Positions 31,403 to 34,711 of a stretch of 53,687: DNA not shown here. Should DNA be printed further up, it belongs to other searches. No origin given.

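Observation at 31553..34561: Catalytically degenerate P1B-type ATPase homologue with a roughly 470-aa acidic disordered N-terminus, overlapping the radical-SAM gene start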

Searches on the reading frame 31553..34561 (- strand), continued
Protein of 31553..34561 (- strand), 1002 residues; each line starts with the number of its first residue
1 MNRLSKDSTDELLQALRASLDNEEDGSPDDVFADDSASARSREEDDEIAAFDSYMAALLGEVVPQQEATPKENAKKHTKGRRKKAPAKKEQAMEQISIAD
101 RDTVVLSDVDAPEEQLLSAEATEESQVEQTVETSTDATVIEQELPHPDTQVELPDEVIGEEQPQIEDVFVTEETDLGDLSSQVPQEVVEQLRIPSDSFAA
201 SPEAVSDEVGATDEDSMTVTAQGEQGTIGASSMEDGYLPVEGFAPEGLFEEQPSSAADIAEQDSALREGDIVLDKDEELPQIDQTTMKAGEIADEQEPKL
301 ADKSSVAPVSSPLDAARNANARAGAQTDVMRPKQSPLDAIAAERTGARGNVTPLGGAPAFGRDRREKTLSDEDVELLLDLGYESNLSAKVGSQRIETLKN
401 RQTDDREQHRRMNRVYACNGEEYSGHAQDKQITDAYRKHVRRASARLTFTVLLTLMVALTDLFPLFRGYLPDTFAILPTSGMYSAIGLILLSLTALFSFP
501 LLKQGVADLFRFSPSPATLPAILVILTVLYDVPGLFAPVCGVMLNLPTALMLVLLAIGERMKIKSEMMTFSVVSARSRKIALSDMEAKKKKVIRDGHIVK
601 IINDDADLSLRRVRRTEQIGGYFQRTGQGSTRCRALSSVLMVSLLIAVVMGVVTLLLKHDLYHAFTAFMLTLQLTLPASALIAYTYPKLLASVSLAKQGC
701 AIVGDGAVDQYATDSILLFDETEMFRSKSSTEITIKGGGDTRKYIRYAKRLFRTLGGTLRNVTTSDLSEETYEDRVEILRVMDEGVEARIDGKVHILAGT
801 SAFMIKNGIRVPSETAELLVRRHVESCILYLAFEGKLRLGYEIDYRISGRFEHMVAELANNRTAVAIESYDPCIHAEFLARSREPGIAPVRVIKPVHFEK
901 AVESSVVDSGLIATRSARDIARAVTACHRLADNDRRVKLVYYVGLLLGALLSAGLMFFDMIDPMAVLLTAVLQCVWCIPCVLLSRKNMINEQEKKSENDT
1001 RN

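Call 74: list_cluster_members(proteins=[P0001, P0004, P0009, P0020, P0021, P0022, P0023, P0027, P0066, P0200])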
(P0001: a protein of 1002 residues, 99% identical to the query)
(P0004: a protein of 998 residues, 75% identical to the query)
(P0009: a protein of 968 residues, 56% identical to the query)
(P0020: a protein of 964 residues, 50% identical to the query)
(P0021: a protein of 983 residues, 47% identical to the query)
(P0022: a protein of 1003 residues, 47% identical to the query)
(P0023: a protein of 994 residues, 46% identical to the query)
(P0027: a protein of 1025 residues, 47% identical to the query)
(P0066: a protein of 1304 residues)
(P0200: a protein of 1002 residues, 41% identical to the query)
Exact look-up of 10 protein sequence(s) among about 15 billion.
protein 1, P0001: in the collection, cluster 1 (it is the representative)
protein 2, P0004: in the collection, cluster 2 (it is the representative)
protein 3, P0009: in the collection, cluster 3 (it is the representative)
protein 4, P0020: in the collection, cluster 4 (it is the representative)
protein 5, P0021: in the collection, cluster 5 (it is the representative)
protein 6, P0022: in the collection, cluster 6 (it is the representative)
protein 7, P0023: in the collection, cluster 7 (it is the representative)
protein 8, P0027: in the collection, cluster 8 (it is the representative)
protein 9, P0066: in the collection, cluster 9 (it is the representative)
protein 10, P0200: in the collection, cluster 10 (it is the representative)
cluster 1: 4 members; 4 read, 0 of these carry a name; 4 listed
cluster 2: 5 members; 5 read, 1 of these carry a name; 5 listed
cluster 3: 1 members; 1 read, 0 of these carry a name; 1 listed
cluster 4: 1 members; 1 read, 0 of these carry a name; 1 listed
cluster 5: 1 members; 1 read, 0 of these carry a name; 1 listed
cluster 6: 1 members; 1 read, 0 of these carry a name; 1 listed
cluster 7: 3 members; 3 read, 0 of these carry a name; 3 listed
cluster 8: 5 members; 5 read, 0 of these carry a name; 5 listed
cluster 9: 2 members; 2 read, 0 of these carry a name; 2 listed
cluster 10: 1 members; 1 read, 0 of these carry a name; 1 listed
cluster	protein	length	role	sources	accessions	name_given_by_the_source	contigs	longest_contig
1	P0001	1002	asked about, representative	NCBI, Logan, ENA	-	-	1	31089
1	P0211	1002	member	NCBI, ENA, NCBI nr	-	-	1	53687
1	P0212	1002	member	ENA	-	-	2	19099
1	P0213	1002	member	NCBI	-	-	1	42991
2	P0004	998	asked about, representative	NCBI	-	-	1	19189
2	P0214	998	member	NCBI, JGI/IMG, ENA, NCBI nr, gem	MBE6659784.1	MAG: hypothetical protein E7605_00065 [Ruminococcaceae bacterium] | hypothetical protein [Oscillospiraceae bacterium]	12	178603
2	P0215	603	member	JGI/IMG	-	-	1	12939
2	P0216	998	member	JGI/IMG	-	-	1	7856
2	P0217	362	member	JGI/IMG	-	-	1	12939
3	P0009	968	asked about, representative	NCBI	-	-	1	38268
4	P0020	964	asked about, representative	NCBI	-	-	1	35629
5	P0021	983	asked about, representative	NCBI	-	-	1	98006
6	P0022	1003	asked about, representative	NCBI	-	-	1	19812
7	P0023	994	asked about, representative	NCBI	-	-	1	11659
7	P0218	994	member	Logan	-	-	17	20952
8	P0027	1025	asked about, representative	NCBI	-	-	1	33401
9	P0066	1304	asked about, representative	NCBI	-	-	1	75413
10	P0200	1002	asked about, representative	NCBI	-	-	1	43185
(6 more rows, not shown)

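Call 79: predict_structure(alignment_id=A1)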
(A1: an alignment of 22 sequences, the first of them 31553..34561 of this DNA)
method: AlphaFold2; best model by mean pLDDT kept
length: 1002 residues; sequences in the alignment: 22
mean_pLDDT: 62.9   pTM: 0.57
mean pLDDT of the five models: 62.9, 61.3, 59.8, 58.8, 58.0
residues with pLDDT >= 90: 211; 70-90: 256; 50-70: 155; < 50: 380
segments of 3 or more residues with pLDDT < 50: 1-7, 23-45, 60-310, 324-334, 345-366, 729-735, 754-756, 758-783, 786-792, 837-839
pLDDT, mean of each block of 10 residues (from residue 1): 42 61 43 40 52 59 39 33 33 26 30 29 26 26 28 32 28 28 29 30 29 29 28 30 27 28 37 40 30 28 37 59 43 47 46 37 52 83 81 83 84 87 91 96 95 92 78 69 84 93 90 89 92 78 88 94 95 93 79 59 70 90 89 87 94 90 89 90 92 93 92 90 66 48 53 47 35 37 45 52 60 51 50 49 72 89 88 81 83 70 79 90 92 89 91 87 84 87 81 52 46
secondary structure, 60 per line:
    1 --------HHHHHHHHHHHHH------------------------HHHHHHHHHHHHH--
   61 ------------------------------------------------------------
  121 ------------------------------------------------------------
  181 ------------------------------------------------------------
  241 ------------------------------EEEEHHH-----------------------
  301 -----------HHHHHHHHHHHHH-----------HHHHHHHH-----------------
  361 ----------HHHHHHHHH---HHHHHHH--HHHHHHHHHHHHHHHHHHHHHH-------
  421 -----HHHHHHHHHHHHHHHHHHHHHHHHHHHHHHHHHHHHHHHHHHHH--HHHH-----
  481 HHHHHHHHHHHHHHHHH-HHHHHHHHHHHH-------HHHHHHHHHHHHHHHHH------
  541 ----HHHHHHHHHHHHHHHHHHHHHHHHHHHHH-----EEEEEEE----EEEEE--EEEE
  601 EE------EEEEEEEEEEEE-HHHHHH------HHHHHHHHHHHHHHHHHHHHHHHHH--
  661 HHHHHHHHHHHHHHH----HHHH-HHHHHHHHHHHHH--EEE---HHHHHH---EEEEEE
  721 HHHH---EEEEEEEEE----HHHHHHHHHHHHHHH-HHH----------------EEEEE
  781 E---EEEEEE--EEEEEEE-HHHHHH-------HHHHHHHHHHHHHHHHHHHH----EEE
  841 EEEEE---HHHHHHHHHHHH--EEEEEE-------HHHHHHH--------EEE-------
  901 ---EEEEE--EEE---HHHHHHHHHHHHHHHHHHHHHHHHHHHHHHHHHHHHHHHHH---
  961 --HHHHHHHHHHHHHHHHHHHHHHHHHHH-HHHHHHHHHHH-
elements in order (helices of 4 or more, strands of 3 or more residues): H9-21 H46-58 E271-274 H312-324 H336-343 H371-379 H383-389 H392-413 H426-469 H472-475 H481-497 H499-510 H518-534 H545-573 E579-585 E590-594 E597-602 E609-620 H622-627 H634-658 H661-675 H680-683 H685-697 E700-702 H706-711 E715-720 H721-724 E728-736 H741-755 E776-781 E785-790 E793-799 H801-806 H814-833 E838-845 H849-860 E863-868 H876-882 E891-893 E904-908 E911-913 H917-957 H963-989 H991-1001
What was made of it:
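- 34499..34537 (-): N-terminal conserved helical motif 1 (aa 9-21, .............). An 'ELLxxL' motif near the N-terminus is found in 44 of 161 N-terminal extensions, including distant members. Predicted helix, pLDDT about 60 (call 79).
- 34388..34426 (-): N-terminal conserved helical motif 2 (aa 46-58, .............). Predicted helix (call 79).
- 33533..33640 (-): Conserved motifs 3 and 4 (aa 308-343: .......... ... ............). Short predicted helices at 312-324 and 336-343 (call 79).
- On P1B-type ATPase: The N-terminus is acidic and predicted disordered (call 79).
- Checked: The N-terminal tail before the conserved module is therefore about 370 aa, of which aa 60-310 are predicted disordered (call 79).
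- Tail: aa 60-310 are predicted disordered, with short helices at the conserved islands (call 79).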
